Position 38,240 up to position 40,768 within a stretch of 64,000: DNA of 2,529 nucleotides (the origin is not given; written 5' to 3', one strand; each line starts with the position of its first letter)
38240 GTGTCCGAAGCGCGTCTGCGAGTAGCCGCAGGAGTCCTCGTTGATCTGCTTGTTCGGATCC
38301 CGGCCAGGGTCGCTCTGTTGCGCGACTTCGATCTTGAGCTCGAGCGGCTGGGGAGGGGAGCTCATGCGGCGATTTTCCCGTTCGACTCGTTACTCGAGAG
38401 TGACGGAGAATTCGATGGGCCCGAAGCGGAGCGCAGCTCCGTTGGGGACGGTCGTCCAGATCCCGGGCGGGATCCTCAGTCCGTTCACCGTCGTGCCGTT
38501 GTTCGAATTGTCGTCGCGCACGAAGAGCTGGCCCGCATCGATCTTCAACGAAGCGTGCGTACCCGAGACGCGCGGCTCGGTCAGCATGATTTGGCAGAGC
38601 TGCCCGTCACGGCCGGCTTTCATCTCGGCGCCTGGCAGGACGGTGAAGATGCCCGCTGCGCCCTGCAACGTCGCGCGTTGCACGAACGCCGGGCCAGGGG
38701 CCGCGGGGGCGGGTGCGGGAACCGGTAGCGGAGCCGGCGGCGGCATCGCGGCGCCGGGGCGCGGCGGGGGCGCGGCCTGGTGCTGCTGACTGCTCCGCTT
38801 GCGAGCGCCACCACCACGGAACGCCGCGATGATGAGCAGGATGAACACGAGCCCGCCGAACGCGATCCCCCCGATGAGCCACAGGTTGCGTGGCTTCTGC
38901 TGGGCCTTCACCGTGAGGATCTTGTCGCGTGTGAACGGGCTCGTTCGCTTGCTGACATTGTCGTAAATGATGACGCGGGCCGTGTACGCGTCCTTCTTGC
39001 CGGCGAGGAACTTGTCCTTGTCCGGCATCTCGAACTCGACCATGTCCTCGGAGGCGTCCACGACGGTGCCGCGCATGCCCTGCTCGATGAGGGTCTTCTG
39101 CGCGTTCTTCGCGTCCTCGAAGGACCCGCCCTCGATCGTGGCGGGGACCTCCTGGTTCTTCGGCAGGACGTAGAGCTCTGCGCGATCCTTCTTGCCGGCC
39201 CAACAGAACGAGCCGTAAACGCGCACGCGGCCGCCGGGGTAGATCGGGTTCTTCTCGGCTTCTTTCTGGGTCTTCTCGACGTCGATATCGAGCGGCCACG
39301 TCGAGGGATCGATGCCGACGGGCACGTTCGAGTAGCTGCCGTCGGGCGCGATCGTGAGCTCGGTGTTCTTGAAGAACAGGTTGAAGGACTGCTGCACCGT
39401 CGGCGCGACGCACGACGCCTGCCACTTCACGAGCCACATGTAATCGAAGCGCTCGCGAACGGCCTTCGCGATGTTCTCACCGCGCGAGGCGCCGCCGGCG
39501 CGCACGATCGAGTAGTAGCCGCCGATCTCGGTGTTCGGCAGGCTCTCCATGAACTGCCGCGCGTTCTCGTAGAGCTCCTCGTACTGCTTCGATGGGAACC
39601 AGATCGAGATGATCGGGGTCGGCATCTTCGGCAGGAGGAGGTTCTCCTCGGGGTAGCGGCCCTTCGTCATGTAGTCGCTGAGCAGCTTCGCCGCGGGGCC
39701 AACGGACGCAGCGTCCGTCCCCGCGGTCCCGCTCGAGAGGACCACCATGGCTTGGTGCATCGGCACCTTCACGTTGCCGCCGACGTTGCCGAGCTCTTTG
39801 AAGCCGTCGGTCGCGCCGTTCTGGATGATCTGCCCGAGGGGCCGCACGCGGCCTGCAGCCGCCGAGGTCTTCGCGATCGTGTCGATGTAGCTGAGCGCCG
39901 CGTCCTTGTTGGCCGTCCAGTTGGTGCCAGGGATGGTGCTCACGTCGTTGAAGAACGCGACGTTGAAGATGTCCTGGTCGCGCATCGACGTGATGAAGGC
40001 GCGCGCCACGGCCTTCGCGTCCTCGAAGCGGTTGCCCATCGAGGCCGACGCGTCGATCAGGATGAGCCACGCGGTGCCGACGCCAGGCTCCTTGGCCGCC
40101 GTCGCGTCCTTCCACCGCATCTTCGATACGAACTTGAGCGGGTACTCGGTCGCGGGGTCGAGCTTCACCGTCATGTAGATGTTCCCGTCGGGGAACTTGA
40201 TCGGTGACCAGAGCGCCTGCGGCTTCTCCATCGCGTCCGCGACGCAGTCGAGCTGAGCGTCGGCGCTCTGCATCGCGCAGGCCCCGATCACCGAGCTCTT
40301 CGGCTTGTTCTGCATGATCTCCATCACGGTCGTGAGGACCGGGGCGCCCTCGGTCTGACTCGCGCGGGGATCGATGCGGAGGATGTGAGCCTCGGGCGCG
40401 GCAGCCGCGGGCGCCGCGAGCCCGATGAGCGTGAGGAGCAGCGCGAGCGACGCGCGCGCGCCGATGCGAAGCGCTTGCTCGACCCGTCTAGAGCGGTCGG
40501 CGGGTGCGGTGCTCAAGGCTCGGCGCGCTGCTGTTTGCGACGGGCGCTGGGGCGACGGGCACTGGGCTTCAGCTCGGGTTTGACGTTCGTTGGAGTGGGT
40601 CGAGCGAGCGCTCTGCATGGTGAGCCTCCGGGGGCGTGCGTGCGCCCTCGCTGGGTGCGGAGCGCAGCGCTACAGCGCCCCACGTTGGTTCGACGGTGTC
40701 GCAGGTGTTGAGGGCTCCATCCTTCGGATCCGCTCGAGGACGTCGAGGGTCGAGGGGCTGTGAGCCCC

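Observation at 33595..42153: Compact phospho-threonine signalling cassette: triple-FHA ABCG transporter, PP2C phosphatase, exo-vWA/endo-FHA membrane protein and zinc-ribbon/PG-repeat/FHA protein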

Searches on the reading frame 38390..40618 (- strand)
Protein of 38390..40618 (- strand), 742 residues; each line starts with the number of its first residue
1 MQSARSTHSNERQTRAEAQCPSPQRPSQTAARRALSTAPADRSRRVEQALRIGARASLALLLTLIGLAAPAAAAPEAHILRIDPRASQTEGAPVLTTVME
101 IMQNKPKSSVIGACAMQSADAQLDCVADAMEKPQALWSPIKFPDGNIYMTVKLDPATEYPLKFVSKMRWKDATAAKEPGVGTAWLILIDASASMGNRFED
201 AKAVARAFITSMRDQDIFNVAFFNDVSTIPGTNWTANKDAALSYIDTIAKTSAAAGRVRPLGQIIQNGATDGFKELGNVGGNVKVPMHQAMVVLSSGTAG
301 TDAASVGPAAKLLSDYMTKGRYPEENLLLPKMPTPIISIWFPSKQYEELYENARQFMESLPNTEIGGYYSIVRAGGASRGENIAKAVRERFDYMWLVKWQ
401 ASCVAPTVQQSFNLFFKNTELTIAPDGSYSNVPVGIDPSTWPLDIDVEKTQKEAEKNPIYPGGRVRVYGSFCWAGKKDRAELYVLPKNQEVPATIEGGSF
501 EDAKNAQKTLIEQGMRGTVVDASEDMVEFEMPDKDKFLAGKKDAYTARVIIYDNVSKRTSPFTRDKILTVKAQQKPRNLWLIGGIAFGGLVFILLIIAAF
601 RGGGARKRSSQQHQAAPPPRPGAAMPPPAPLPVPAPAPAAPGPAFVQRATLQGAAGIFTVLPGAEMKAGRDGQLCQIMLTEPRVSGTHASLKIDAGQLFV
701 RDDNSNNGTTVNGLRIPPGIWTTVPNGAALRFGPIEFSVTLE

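Call 8: search_protein_families(library=pfam, proteins=[window:38390-40618:-], max_evalue=0.01)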
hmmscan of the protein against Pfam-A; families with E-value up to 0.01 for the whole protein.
window:38390-40618:- (742 aa): 4 families
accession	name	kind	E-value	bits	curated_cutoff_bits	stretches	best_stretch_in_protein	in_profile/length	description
PF00498.31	FHA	-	1.7e-11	44.8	20.7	1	668-733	3-67/67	FHA domain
PF16697.10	Yop-YscD_cpl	-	1.2e-08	35.5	33.2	1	656-739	9-90/94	Inner membrane component of T3SS, cytoplasmic domain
PF13519.12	VWA_2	-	1.1e-05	26.4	27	1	185-251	2-72/107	von Willebrand factor type A domain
PF00092.34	VWA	-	0.00016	22.4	23.8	1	186-311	4-125/174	von Willebrand factor type A domain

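Call 11: find_homologous_proteins(query=window:38390-40618:-, max_evalue=0.00001)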
Query window:38390-40618:- (742 aa): 976 proteins with E <= 0.00001 among 8000 candidates; the best 120 are listed.
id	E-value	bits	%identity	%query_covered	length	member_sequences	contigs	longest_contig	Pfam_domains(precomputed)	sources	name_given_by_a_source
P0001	0.0e+0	1601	100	95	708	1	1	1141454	PF00498.32,PF16697.11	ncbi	ncbi:MAG: FHA domain-containing protein [Polyangiaceae bacterium]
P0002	0.0e+0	1056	67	91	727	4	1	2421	PF00498.32,PF16697.11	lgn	-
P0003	0.0e+0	1055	65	93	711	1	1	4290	PF00498.32,PF13519.13,PF16697.11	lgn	-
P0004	0.0e+0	1053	66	71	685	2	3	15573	PF00498.32,PF13519.13,PF16697.11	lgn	-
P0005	0.0e+0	1044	65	90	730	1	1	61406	PF00498.32,PF16697.11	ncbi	-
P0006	0.0e+0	1031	63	92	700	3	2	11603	PF00498.32,PF13519.13,PF16697.11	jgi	-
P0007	0.0e+0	1026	63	93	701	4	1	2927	PF00498.32,PF16697.11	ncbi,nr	ncbi:MAG: FHA domain-containing protein [Polyangiaceae bacterium]|nr:FHA domain-containing protein [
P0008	0.0e+0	1025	64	93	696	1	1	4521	PF00498.32,PF16697.11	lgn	-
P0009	0.0e+0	1021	63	73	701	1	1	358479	PF00498.32,PF16697.11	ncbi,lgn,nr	ncbi:MAG: FHA domain-containing protein [Myxococcales bacterium]|nr:FHA domain-containing protein [M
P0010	0.0e+0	1021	63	73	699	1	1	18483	PF00498.32,PF16697.11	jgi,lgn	jgi:hypothetical protein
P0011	0.0e+0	1018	63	73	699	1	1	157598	PF00498.32,PF16697.11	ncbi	-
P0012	3.4e-298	1009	64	92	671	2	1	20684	PF00498.32,PF16697.11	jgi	jgi:hypothetical protein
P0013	2.9e-293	993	61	93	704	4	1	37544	PF00498.32,PF16697.11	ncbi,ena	-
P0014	7.5e-293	991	62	90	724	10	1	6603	PF00498.32,PF16697.11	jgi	jgi:hypothetical protein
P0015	8.7e-293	991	62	93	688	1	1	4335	PF00498.32,PF16697.11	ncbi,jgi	jgi:hypothetical protein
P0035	6.4e-257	872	56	91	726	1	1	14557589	PF00498.32,PF16697.11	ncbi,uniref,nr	ncbi:hypothetical protein SOCE26_028480 [Sorangium cellulosum]|uniref:FHA domain-containing protein 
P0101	1.7e-243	828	52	95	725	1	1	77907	PF00498.32,PF16697.11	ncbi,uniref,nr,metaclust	ncbi:FHA domain-containing protein [Chondromyces apiculatus]|uniref:FHA domain-containing protein n=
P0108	8.0e-243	826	55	90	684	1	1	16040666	PF00498.32,PF16697.11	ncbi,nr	ncbi:Alkaline serine protease, subtilase family protein [Minicystis rosea]|nr:Alkaline serine protea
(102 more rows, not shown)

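Call 12: find_encoding_contigs(protein=P0035, flank=10000, max_places=2)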
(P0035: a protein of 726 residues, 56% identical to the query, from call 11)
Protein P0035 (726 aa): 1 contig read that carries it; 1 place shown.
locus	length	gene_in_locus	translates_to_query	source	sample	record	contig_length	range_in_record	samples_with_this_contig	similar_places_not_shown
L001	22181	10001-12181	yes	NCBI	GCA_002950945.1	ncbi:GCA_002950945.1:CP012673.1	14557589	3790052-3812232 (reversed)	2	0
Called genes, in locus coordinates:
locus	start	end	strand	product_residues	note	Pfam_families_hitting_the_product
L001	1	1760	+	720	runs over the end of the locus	PF03190:Thioredox_DsbH, PF13899:Thioredoxin_7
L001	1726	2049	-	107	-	-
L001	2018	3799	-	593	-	PF02412:TSP_3 (faint), PF00691:OmpA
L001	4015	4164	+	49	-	PF00468:Ribosomal_L34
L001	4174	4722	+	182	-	PF00825:Ribonuclease_P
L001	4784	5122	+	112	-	PF01809:YidD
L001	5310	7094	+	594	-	PF14849:YidC_periplas, PF02096:60KD_IMP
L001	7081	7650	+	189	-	PF13083:KH_KhpA-B, PF01424:R3H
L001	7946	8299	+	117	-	PF01245:Ribosomal_L19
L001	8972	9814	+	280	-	PF00498:FHA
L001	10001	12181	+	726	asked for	PF00498:FHA, PF16697:Yop-YscD_cpl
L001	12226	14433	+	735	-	PF13672:PP2C_2, PF00481:PP2C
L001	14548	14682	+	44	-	-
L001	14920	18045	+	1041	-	PF00498:FHA, PF16697:Yop-YscD_cpl, PF00005:ABC_tran, PF01061:ABC2_membrane, PF12698:ABC2_membrane_3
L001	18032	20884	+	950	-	PF03544:TonB_C, PF13620:CarboxypepD_reg, PF13715:CarbopepD_reg_2 (weak), PF07715:Plug, PF00593:TonB_dep_Rec_b-barrel, PF25183:OMP_b-brl_4 (faint)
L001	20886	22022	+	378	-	-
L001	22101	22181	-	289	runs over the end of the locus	PF13560:HTH_31, PF01381:HTH_3, PF12844:HTH_19, PF00359:PTS_EIIA_2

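Call 13: find_encoding_contigs(protein=P0108, flank=10000, max_places=2)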
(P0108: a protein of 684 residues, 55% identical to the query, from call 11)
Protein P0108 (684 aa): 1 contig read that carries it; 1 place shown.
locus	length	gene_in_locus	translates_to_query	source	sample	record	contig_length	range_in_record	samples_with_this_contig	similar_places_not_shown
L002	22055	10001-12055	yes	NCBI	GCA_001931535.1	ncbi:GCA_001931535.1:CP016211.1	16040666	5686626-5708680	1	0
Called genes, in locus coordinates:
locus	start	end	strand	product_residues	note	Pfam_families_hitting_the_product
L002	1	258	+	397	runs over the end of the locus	PF00756:Esterase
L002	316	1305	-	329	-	-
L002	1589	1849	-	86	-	-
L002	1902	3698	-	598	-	PF02412:TSP_3 (faint), PF00691:OmpA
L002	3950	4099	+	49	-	PF00468:Ribosomal_L34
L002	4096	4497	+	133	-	PF00825:Ribonuclease_P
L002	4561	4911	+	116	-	PF01809:YidD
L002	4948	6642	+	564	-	PF14849:YidC_periplas, PF02096:60KD_IMP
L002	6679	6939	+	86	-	-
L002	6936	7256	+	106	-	PF13083:KH_KhpA-B (weak), PF01424:R3H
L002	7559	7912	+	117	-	PF01245:Ribosomal_L19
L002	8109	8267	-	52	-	-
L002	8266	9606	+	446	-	-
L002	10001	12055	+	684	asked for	PF16697:Yop-YscD_cpl, PF00498:FHA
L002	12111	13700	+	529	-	PF13672:PP2C_2, PF00481:PP2C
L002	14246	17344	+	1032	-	PF00498:FHA, PF16697:Yop-YscD_cpl, PF00005:ABC_tran, PF01061:ABC2_membrane, PF12698:ABC2_membrane_3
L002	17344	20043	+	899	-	PF03544:TonB_C, PF13620:CarboxypepD_reg, PF13715:CarbopepD_reg_2, PF07715:Plug (weak), PF00593:TonB_dep_Rec_b-barrel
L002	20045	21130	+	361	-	-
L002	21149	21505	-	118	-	PF07784:DUF1622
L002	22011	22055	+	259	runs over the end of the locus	PF00962:A_deaminase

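Call 14: find_encoding_contigs(protein=P0101, flank=10000, max_places=2)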
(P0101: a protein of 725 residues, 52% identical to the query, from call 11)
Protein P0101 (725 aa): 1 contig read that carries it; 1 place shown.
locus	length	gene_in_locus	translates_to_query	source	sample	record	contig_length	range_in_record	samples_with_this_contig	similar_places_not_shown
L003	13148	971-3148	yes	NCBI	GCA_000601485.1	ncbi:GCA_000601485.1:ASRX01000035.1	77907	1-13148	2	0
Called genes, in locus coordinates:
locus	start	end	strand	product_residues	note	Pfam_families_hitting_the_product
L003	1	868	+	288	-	PF00498:FHA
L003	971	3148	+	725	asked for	PF16697:Yop-YscD_cpl (weak), PF00498:FHA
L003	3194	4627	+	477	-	PF13672:PP2C_2, PF00481:PP2C (weak), PF07228:SpoIIE (weak)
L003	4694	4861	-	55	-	-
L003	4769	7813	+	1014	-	PF00498:FHA, PF16697:Yop-YscD_cpl, PF00005:ABC_tran, PF01061:ABC2_membrane, PF12698:ABC2_membrane_3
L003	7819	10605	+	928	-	PF03544:TonB_C, PF13620:CarboxypepD_reg, PF07715:Plug, PF00593:TonB_dep_Rec_b-barrel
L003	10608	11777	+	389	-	-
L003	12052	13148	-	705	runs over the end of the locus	PF22745:Nlig-Ia, PF01653:DNA_ligase_aden, PF03120:OB_DNA_ligase, PF03119:DNA_ligase_ZBD, PF14520:HHH_5 (faint), PF12826:HHH_2, PF00533:BRCT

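Call 17: find_encoding_contigs(protein=P0001, flank=10000, max_places=2)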
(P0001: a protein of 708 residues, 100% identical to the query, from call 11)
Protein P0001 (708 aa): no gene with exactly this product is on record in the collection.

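Call 24: search_protein_families(library=pfam, proteins=[L001:14920-18042:+, L002:14246-17341:+, L003:4769-7810:+, L001:20886-22019:+, L002:8266-9603:+, L001:12226-14430:+], max_evalue=0.01)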
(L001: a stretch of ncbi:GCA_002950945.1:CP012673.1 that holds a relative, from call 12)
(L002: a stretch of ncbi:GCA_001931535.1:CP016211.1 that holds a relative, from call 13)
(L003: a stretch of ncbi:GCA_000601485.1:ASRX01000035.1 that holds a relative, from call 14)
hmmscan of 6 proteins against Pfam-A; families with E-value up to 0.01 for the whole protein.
L001:14920-18042:+ (1041 aa): 8 families
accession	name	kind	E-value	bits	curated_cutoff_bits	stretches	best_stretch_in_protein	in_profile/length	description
PF00498.31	FHA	-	2.5e-39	134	20.7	3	290-355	2-67/67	FHA domain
PF00005.33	ABC_tran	-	7.8e-33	114.4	25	1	411-563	1-137/137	ABC transporter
PF01061.29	ABC2_membrane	-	1.5e-26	93.7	26.9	1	724-957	2-208/211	ABC-2 type transporter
PF16697.10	Yop-YscD_cpl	-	8.5e-21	74.5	33.2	2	290-361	20-90/94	Inner membrane component of T3SS, cytoplasmic domain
PF12698.13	ABC2_membrane_3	-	1.8e-14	54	31.6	1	805-954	164-314/347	ABC-2 family transporter protein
PF13191.12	AAA_16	-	0.0019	19.1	32.6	1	422-582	25-160/167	AAA ATPase domain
PF13304.12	AAA_21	-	0.0031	18.1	27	0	424-442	2-20/304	AAA domain, putative AbiEii toxin, Type IV TA system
PF13481.12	AAA_25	-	0.006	16.7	27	0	418-441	29-53/195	AAA domain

L002:14246-17341:+ (1032 aa): 10 families
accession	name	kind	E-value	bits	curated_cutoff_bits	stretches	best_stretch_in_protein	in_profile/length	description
PF00498.31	FHA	-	4.1e-39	133.3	20.7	3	289-354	2-67/67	FHA domain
PF00005.33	ABC_tran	-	5e-32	111.8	25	1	410-562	1-137/137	ABC transporter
PF01061.29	ABC2_membrane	-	3e-25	89.5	26.9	1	722-948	2-207/211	ABC-2 type transporter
PF16697.10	Yop-YscD_cpl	-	4e-21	75.5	33.2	2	289-362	20-92/94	Inner membrane component of T3SS, cytoplasmic domain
PF12698.13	ABC2_membrane_3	-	1.1e-15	58.1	31.6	1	796-1022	164-345/347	ABC-2 family transporter protein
PF13304.12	AAA_21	-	3.4e-05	24.5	27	0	423-514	2-96/304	AAA domain, putative AbiEii toxin, Type IV TA system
PF13191.12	AAA_16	-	0.0011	19.9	32.6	1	421-582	25-161/167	AAA ATPase domain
PF12679.13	ABC2_membrane_2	-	0.0019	18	27.2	1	853-1030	131-282/283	ABC-2 family transporter protein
PF13481.12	AAA_25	-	0.0042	17.2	27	0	419-440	31-53/195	AAA domain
PF13555.12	AAA_29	-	0.0047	17.1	27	0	419-451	21-52/61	P-loop containing region of AAA domain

L003:4769-7810:+ (1014 aa): 8 families
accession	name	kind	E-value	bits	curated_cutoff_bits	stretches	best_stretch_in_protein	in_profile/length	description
PF00498.31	FHA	-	6.1e-39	132.7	20.7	3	262-327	2-67/67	FHA domain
PF00005.33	ABC_tran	-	2.4e-32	112.8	25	1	383-535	1-137/137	ABC transporter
PF01061.29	ABC2_membrane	-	2e-25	90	26.9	1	696-931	2-209/211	ABC-2 type transporter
PF16697.10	Yop-YscD_cpl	-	7.8e-21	74.6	33.2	2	259-333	17-90/94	Inner membrane component of T3SS, cytoplasmic domain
PF12698.13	ABC2_membrane_3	-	9e-14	51.8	31.6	1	777-931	163-318/347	ABC-2 family transporter protein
PF13304.12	AAA_21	-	0.0024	18.4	27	0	516-567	247-300/304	AAA domain, putative AbiEii toxin, Type IV TA system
PF13481.12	AAA_25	-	0.0049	17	27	0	392-413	31-53/195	AAA domain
PF13191.12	AAA_16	-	0.0073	17.3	32.6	0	394-462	25-86/167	AAA ATPase domain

L001:20886-22019:+ (378 aa): 0 families

L002:8266-9603:+ (446 aa): 3 families
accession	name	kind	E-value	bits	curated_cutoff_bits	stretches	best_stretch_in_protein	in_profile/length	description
PF00498.31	FHA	-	2.8e-14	53.7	20.7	1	365-433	2-67/67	FHA domain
PF16697.10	Yop-YscD_cpl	-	8.1e-07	29.7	33.2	1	354-436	9-87/94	Inner membrane component of T3SS, cytoplasmic domain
PF13240.11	Zn_Ribbon_1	-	0.0043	17.2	25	1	3-23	2-22/23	zinc-ribbon domain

L001:12226-14430:+ (735 aa): 3 families
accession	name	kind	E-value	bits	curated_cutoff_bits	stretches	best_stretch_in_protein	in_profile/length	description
PF00481.26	PP2C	-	5e-14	53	20.3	1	49-149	41-141/255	Protein phosphatase 2C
PF13672.11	PP2C_2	-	3.1e-13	50.2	24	1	26-212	8-179/209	Protein phosphatase 2C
PF07228.17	SpoIIE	-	0.00013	22.4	25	1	176-256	103-190/192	Stage II sporulation protein E (SpoIIE)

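Call 50: search_protein_families(library=ncbifam, proteins=[window:38390-40618:-, L002:8266-9603:+, L001:18032-20881:+, L001:20886-22019:+], max_evalue=0.001)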
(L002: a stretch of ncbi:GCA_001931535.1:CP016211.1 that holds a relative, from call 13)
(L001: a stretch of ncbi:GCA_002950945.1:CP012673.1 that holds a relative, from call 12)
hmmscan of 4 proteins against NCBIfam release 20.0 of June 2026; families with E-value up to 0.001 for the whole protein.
window:38390-40618:- (742 aa): 2 families
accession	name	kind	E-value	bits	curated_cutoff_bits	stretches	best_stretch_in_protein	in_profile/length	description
NF049868.1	FhaB_Rv0019c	equivalog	2.4e-07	30.9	125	1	591-733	18-152/158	FHA domain-containing protein FhaB/FipA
TIGR03436.1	acidobact_VWFA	subfamily_domain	0.00092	18.8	81.25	0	172-302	58-193/324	VWA domain-containing protein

L002:8266-9603:+ (446 aa): 4 families
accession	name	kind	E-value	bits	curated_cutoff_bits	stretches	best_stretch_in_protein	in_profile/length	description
NF049868.1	FhaB_Rv0019c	equivalog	4.9e-09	36.4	125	1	328-434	52-153/158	FHA domain-containing protein FhaB/FipA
NF052573.1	HisKinEspAMyxo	equivalog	2.5e-06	25.8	1400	1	350-438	34-117/755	serine histidine kinase EspA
TIGR03354.1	VI_FHA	hypoth_equivalog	2.6e-05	24.2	120.25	1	377-439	38-101/420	type VI secretion system-associated FHA domain protein TagH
NF041660.2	oxygluDhInhib_OdhI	equivalog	0.00038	20.3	200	1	343-436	37-124/130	oxoglutarate dehydrogenase inhibitor Odhl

L001:18032-20881:+ (950 aa): 12 families
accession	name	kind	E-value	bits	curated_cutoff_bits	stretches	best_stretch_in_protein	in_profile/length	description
NF038079.1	TonB_sider_MxcH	equivalog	1.9e-25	89.1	925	1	101-202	1-103/792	TonB-dependent siderophore myxochelin receptor MxcH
TIGR01352.1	tonB_Cterm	subfamily_domain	5.6e-17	61.8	27.1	1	110-186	1-75/76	TonB family protein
NF010010.0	PRK13483.1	equivalog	5.1e-08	31.4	927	1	639-749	374-490/660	ligand-gated channel protein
NF008082.0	PRK10819.1-3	equivalog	7.8e-08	32.4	265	1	87-145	143-201/242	TonB system transport protein TonB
TIGR01785.1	TonB-hemin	subfamily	2.7e-07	29.4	316.85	0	709-846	461-608/677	TonB-dependent heme/hemoglobin receptor family protein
NF008080.0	PRK10819.1-1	equivalog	6.3e-07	29.1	418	1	84-149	148-214/252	TonB system transport protein TonB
NF052345.1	S_layer_anammox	exception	1.1e-05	23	1400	1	187-305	1297-1408/1596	Kustd1514 family S-layer glycoprotein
NF053590.1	TonB_dep_TOL0244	equivalog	0.0001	21.1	645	1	709-847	407-548/604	TOL_0244 family TonB-dependent receptor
NF010051.0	PRK13528.1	subfamily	0.00014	20.2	583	0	350-417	99-177/727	FepA family TonB-dependent siderophore receptor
NF008084.0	PRK10819.1-5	equivalog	0.00023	21.2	315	1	55-145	114-206/249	TonB system transport protein TonB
NF008083.0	PRK10819.1-4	equivalog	0.00056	20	448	0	91-181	143-231/239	TonB system transport protein TonB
NF008081.0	PRK10819.1-2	equivalog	0.00075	19.5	377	0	88-171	141-224/240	TonB system transport protein TonB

L001:20886-22019:+ (378 aa): 0 families

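Call 51: search_protein_families(library=padloc, proteins=[window:38390-40618:-, L002:8266-9603:+, L001:18032-20881:+, L001:20886-22019:+], max_evalue=0.001)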
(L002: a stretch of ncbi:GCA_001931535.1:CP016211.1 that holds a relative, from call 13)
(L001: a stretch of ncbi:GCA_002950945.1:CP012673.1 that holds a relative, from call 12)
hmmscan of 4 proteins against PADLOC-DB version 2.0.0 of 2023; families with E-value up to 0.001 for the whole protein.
window:38390-40618:- (742 aa): 0 families

L002:8266-9603:+ (446 aa): 0 families

L001:18032-20881:+ (950 aa): 0 families

L001:20886-22019:+ (378 aa): 0 families

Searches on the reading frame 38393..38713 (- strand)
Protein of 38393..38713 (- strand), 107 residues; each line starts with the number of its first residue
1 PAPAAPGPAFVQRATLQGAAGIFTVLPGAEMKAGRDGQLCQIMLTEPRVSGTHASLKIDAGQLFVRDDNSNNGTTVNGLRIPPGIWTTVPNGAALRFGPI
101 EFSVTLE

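Call 53: search_solved_structures(query=window:38393-38713:-, max_evalue=0.001)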
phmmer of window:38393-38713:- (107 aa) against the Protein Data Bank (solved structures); distinct sequences matched with E-value up to 0.001: 5.
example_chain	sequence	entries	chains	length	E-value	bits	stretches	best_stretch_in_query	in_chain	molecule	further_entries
4jon_A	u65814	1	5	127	2.1e-05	27.7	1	23-98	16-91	Centrosomal protein of 170 kDa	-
1uht_A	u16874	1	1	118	0.00033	23.9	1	25-99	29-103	expressed protein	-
2lc1_A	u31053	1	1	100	0.00041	23.6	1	28-104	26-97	Putative uncharacterized protein TB39.8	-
3po8_A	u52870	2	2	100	0.00045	23.5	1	28-104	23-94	Putative uncharacterized protein TB39.8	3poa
2n84_A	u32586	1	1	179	0.00062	23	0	37-98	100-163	Uncharacterized protein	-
